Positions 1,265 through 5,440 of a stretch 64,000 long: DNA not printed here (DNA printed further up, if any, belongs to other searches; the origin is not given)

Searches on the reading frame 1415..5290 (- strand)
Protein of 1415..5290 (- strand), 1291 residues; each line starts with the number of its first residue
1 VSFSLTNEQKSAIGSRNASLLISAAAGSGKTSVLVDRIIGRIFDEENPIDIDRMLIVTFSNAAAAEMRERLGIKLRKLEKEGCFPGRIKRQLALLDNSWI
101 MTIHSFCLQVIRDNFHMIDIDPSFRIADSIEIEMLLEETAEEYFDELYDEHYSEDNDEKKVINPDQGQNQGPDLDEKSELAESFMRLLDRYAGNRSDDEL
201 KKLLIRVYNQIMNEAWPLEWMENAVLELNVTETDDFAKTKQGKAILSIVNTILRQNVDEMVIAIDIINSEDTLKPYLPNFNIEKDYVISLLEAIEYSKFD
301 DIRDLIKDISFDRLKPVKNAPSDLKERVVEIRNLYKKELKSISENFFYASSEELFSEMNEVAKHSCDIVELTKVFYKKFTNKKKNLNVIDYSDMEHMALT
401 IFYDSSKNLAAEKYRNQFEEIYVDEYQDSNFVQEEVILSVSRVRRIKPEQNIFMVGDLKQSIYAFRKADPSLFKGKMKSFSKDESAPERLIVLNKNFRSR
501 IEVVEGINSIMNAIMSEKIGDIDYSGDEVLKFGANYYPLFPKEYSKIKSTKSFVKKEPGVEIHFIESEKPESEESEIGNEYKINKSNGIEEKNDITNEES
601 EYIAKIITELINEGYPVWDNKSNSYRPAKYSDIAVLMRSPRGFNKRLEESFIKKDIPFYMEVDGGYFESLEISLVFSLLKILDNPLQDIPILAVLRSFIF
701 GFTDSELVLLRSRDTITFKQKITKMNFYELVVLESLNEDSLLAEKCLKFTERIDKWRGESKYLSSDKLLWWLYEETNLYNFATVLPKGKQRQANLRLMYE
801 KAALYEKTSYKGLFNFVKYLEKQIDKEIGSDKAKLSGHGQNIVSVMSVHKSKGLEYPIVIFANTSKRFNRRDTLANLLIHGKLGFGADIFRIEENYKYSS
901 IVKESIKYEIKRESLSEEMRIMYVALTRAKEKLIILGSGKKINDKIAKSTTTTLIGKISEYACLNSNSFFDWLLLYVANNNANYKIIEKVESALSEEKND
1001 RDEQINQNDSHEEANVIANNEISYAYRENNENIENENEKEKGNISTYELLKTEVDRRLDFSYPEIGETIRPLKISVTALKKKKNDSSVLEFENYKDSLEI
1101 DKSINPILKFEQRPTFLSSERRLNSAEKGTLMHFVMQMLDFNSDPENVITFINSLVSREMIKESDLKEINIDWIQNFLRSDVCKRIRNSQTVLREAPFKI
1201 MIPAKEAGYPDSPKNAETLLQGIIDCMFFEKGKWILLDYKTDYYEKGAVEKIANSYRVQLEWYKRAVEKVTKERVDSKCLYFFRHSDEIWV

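Call 45: search_protein_families(library=ncbifam, proteins=[window:1415-5290:-], max_evalue=1e-10)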
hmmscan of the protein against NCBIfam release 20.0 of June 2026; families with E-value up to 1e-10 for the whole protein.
window:1415-5290:- (1291 aa): 13 families
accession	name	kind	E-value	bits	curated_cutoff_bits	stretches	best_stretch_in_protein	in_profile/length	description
TIGR02785.1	addA_Gpos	equivalog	7.6e-300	997.9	707.65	2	181-1288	147-1231/1234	helicase-exonuclease AddAB subunit AddA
TIGR02784.1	addA_alphas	equivalog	1.9e-60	205.3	860.75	1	302-943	277-876/1138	double-strand break repair helicase AddA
TIGR00609.1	recB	equivalog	7.1e-60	203.2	696.05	1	87-1269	102-1124/1175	exodeoxyribonuclease V subunit beta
TIGR01073.1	pcrA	equivalog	1e-56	192.8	911.2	3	5-139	5-121/725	DNA helicase PcrA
NF008743.0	PRK11773.1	equivalog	1.1e-44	153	965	2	4-164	9-148/720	DNA helicase II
TIGR01075.1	uvrD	equivalog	1.8e-44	152.2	1144.45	2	4-138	4-120/715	DNA helicase II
TIGR01074.1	rep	equivalog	4.4e-40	137.6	951.45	2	5-146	2-126/668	DNA helicase Rep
NF010485.0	PRK13909.1-2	equivalog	1.8e-35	122.5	650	1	243-517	162-430/909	RecB-like helicase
NF008128.0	PRK10876.1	equivalog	4.4e-26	90.9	1697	0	379-513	339-463/1181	exodeoxyribonuclease V subunit beta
NF008276.0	PRK11054.1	equivalog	1.3e-24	86.7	543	0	3-76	195-266/684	DNA helicase IV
NF010487.0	PRK13909.1-4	equivalog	3.3e-22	78.6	759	0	335-515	243-424/924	RecB-like helicase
NF010484.0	PRK13909.1-1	equivalog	4e-19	67.9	1074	0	375-511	302-435/945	RecB-like helicase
NF010486.0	PRK13909.1-3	equivalog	1e-15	56.9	1109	0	840-937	614-710/921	RecB-like helicase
